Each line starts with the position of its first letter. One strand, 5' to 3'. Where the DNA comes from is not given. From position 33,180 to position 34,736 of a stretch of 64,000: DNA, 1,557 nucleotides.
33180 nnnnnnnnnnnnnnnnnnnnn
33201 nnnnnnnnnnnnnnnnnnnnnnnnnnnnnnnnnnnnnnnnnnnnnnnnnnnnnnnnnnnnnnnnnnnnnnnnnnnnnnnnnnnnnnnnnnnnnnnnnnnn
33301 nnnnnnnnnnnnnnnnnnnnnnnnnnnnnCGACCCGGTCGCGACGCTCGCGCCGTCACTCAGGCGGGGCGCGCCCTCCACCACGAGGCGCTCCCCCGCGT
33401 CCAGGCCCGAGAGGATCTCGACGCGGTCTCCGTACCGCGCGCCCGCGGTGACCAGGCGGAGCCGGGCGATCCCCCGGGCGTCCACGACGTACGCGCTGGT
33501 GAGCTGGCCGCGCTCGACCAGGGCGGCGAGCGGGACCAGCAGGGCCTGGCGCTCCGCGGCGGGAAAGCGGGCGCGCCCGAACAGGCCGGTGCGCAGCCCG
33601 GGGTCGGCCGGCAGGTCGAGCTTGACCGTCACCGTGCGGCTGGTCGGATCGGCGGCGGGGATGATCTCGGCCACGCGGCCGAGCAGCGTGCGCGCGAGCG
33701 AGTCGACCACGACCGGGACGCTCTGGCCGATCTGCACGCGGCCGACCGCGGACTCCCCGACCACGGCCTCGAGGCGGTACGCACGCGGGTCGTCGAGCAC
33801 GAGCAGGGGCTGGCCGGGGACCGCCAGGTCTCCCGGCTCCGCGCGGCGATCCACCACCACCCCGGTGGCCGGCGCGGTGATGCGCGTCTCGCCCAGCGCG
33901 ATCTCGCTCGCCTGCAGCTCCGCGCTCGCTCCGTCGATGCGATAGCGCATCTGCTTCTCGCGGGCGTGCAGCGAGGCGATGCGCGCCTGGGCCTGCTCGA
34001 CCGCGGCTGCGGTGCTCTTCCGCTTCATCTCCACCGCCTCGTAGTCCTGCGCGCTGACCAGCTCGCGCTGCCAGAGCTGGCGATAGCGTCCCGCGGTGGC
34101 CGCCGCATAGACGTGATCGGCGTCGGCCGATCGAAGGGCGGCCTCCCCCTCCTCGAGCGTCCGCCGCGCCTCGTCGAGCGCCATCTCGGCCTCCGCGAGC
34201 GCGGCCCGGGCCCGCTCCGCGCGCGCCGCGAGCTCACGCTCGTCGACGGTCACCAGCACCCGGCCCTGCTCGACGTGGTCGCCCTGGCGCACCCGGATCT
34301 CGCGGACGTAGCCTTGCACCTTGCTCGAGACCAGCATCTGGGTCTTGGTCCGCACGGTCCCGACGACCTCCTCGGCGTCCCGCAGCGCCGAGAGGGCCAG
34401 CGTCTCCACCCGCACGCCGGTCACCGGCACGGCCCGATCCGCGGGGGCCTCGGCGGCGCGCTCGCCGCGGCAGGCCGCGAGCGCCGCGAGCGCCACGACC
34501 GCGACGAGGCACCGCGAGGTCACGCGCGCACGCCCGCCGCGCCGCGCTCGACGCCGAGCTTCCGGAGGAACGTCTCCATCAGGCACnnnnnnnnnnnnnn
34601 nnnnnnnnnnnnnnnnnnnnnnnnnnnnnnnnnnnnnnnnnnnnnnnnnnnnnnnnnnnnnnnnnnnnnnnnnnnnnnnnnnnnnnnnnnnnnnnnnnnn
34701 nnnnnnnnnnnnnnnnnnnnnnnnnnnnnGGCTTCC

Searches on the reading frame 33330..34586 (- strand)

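Call 83: search_protein_families(library=pfam, proteins=[window:33330-34586:-], max_evalue=0.001)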
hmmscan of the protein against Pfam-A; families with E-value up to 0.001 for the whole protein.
window:33330-34586:- (419 aa): 4 families
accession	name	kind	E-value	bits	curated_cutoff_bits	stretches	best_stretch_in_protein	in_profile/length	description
PF16576.10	HlyD_D23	-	3.7e-21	75.8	30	1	73-327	7-203/214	Barrel-sandwich domain of CusB or HlyD membrane-fusion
PF13437.12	HlyD_3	-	9.2e-17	62.2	22.2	1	236-328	2-96/106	HlyD family secretion protein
PF00364.28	Biotin_lipoyl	-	1e-07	32.1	22.1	1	81-113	40-72/73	Biotin-requiring enzyme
PF13533.13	Biotin_lipoyl_2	-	1.3e-06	28.5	29.8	1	86-115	3-32/32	Biotin-lipoyl like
